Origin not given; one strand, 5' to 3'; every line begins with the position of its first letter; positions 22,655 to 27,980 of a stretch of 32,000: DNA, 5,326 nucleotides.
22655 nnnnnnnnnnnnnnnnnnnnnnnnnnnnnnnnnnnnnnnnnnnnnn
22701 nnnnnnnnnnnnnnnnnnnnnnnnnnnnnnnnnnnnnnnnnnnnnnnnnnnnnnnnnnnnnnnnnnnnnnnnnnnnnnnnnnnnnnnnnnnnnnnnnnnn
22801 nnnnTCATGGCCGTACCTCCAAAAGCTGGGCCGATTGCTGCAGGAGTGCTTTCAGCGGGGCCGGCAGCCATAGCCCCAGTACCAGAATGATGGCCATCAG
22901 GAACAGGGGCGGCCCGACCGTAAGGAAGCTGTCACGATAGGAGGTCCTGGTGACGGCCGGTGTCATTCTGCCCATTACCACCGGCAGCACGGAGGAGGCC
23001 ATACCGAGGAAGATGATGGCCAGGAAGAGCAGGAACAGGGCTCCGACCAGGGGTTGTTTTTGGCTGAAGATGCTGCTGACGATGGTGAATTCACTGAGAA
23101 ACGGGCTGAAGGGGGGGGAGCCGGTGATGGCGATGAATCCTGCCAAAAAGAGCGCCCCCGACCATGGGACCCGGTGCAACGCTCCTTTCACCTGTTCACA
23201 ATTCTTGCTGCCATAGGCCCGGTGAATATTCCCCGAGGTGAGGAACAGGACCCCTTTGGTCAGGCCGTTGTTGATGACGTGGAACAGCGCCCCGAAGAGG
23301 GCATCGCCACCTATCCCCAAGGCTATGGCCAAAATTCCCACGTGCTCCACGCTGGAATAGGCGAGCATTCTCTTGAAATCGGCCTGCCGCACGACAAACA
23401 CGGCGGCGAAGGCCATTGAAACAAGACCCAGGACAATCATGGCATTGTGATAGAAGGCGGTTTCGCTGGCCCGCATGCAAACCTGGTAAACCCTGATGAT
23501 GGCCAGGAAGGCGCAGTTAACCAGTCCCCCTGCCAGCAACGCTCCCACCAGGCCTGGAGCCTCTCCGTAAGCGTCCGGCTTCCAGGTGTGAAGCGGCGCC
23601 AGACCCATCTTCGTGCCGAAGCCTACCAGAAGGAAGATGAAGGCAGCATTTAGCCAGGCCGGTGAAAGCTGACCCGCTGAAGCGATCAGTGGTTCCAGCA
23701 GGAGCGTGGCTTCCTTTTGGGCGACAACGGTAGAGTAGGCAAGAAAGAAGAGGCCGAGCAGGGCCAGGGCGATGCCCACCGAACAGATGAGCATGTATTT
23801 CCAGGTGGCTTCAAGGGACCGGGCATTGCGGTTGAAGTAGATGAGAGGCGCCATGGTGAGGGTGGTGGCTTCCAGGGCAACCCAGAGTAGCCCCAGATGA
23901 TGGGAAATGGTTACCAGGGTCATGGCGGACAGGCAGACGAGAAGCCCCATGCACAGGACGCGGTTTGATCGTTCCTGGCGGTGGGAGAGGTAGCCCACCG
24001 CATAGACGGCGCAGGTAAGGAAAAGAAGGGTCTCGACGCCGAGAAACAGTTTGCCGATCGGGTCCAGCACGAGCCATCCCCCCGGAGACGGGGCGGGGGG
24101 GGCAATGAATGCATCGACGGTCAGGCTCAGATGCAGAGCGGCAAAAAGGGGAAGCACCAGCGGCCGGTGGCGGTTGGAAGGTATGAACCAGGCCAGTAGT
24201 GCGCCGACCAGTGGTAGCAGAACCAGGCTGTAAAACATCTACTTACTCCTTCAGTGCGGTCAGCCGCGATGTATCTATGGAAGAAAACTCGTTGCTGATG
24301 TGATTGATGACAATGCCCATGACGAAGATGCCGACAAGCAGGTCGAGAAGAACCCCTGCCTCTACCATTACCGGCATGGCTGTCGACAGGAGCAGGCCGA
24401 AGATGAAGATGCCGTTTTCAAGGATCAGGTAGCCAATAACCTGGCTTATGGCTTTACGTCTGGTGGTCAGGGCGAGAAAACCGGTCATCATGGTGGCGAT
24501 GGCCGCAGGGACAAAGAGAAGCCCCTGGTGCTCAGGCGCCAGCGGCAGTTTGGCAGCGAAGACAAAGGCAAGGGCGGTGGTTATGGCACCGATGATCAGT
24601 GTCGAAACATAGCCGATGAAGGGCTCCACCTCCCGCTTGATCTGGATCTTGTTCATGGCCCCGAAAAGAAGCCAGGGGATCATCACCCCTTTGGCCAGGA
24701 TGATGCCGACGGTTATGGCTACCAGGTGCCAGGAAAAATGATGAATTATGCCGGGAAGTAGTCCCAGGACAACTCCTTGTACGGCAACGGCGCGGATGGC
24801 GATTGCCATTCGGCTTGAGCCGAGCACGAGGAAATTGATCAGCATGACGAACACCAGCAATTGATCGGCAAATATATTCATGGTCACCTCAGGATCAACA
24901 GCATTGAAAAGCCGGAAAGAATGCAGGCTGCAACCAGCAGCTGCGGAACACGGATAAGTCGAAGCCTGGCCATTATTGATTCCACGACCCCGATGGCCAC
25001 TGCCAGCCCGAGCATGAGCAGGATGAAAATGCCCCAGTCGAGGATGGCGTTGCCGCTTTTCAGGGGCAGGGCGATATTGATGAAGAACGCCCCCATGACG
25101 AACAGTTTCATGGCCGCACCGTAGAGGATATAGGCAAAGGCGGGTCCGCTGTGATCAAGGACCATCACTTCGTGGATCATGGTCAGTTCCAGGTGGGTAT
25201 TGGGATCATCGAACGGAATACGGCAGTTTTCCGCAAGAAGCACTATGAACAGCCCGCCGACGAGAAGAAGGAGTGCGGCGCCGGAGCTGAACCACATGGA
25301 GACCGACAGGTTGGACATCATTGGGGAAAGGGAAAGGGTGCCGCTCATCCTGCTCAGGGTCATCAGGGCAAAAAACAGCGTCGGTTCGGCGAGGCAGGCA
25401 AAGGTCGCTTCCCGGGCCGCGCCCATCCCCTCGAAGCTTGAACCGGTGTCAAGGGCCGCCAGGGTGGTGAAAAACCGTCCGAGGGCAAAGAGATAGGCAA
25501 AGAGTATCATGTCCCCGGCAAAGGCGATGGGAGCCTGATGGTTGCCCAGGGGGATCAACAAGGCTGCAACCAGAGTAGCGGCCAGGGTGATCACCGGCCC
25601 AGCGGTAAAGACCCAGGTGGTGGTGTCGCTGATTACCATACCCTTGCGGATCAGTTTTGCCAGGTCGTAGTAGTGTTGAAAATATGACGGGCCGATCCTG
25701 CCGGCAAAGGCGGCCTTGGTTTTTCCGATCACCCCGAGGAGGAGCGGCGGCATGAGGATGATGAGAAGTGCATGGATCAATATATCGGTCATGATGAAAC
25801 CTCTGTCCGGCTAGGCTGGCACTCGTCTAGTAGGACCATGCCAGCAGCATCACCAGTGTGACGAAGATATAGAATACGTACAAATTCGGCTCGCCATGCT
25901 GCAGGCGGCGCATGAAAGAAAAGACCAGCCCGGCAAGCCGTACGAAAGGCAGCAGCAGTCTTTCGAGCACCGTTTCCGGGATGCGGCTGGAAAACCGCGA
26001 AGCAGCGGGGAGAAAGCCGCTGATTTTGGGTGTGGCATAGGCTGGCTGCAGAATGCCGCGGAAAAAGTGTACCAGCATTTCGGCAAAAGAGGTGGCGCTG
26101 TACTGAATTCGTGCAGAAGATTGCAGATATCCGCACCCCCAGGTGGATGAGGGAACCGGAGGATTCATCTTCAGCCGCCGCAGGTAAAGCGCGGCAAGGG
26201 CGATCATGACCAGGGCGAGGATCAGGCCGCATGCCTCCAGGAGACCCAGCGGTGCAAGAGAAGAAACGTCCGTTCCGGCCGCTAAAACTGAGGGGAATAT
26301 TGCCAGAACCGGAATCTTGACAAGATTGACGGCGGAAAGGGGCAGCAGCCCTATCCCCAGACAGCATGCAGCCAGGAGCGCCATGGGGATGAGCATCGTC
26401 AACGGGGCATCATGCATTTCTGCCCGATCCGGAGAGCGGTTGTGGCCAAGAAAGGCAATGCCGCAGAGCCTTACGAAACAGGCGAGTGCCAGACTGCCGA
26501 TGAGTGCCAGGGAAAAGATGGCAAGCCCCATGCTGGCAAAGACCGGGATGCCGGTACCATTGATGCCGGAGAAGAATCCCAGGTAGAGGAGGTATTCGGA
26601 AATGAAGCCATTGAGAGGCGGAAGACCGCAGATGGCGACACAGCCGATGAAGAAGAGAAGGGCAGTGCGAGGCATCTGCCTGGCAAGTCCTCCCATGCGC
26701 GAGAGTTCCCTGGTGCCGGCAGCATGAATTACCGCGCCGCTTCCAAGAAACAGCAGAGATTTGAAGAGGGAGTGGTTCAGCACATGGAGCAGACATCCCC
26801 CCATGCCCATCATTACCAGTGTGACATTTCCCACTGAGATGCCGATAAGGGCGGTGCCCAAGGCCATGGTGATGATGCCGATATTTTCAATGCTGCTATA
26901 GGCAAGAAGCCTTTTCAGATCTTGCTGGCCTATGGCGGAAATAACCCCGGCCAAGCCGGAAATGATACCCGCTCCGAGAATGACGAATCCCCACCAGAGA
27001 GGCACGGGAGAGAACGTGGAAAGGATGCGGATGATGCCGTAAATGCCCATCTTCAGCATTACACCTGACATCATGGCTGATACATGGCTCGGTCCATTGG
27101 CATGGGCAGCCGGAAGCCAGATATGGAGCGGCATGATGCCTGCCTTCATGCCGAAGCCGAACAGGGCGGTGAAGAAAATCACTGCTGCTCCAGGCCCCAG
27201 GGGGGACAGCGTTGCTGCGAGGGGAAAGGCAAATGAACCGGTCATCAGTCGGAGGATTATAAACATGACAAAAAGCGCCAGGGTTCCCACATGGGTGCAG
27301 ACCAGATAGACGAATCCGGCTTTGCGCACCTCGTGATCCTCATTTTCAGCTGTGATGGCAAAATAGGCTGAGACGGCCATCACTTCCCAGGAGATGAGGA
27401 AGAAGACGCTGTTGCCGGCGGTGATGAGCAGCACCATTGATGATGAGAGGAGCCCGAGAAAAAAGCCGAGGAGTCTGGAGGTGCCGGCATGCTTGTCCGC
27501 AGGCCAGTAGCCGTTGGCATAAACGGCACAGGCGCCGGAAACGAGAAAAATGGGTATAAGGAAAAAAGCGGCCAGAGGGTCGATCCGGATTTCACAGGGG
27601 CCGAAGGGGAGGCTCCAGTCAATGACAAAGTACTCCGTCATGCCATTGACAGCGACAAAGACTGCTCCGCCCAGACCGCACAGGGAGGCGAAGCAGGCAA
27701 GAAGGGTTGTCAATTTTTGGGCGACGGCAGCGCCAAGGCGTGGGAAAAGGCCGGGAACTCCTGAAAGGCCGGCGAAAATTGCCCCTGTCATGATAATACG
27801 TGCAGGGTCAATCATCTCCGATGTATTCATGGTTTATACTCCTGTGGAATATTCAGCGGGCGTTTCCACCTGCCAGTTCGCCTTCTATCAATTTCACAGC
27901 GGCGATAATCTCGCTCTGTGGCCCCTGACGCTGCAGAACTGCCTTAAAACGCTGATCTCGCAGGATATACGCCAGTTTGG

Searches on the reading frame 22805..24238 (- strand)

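Call 22: search_protein_families(library=pfam, proteins=[window:22805-24238:-], max_evalue=0.001)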
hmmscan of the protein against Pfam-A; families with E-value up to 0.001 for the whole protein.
window:22805-24238:- (477 aa): 1 family
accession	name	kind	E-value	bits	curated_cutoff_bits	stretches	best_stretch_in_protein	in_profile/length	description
PF00361.26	Proton_antipo_M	-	5.2e-48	164.2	21.5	1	112-401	1-286/294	NADH:quinone oxidoreductase/Mrp antiporter, TM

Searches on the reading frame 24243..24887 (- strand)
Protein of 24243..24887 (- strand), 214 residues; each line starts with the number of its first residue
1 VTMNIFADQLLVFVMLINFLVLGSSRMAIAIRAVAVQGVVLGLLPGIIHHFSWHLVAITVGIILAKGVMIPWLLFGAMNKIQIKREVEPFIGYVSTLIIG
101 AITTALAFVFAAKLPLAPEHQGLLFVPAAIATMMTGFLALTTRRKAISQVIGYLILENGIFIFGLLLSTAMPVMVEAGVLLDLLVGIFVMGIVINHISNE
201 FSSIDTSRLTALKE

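Call 22: search_protein_families(library=pfam, proteins=[window:24243-24887:-], max_evalue=0.001)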
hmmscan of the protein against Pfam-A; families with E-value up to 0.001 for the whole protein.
window:24243-24887:- (214 aa): 1 family
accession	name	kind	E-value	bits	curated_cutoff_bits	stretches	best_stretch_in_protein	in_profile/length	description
PF00420.29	Oxidored_q2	-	0.00026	21.1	26.1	1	128-213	5-94/95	NADH-ubiquinone/plastoquinone oxidoreductase chain 4L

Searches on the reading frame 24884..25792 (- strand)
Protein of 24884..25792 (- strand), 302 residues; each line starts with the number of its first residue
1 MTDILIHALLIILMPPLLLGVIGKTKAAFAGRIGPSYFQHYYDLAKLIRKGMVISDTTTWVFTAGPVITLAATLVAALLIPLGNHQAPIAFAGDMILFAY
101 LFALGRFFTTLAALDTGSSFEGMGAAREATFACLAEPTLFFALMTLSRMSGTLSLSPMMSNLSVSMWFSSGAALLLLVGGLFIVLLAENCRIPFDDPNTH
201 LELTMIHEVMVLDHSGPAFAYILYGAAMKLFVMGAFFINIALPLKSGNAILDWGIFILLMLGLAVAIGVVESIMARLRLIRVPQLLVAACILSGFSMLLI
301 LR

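Call 22: search_protein_families(library=pfam, proteins=[window:24884-25792:-], max_evalue=0.001)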
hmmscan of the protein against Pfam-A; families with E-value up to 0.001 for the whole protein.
window:24884-25792:- (302 aa): 1 family
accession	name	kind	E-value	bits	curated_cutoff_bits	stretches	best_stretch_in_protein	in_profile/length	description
PF00146.26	NADHdh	-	2e-32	113.2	27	1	6-299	5-295/298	NADH dehydrogenase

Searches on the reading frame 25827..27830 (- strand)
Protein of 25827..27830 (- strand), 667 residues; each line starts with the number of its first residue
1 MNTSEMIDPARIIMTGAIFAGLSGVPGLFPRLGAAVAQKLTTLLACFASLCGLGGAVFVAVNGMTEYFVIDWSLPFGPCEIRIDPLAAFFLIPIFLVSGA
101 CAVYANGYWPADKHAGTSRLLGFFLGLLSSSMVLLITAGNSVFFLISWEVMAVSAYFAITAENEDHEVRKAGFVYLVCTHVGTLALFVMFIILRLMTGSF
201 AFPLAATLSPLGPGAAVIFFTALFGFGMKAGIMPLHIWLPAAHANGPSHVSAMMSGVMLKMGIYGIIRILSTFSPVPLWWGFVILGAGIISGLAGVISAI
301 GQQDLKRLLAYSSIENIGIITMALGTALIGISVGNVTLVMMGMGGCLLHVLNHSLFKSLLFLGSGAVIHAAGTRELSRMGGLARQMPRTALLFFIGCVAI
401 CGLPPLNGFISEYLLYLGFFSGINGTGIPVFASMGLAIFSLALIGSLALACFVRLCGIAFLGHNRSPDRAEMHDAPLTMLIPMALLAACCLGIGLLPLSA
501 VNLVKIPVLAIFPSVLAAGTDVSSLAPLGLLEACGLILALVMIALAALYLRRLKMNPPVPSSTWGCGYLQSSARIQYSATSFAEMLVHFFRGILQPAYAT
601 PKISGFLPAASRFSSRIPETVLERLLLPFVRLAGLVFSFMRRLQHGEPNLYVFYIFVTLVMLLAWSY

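Call 22: search_protein_families(library=pfam, proteins=[window:25827-27830:-], max_evalue=0.001)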
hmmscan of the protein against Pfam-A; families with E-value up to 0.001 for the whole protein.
window:25827-27830:- (667 aa): 1 family
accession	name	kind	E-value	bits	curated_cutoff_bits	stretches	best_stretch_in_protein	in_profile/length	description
PF00361.26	Proton_antipo_M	-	1.1e-50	172.9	21.5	1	139-420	2-276/294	NADH:quinone oxidoreductase/Mrp antiporter, TM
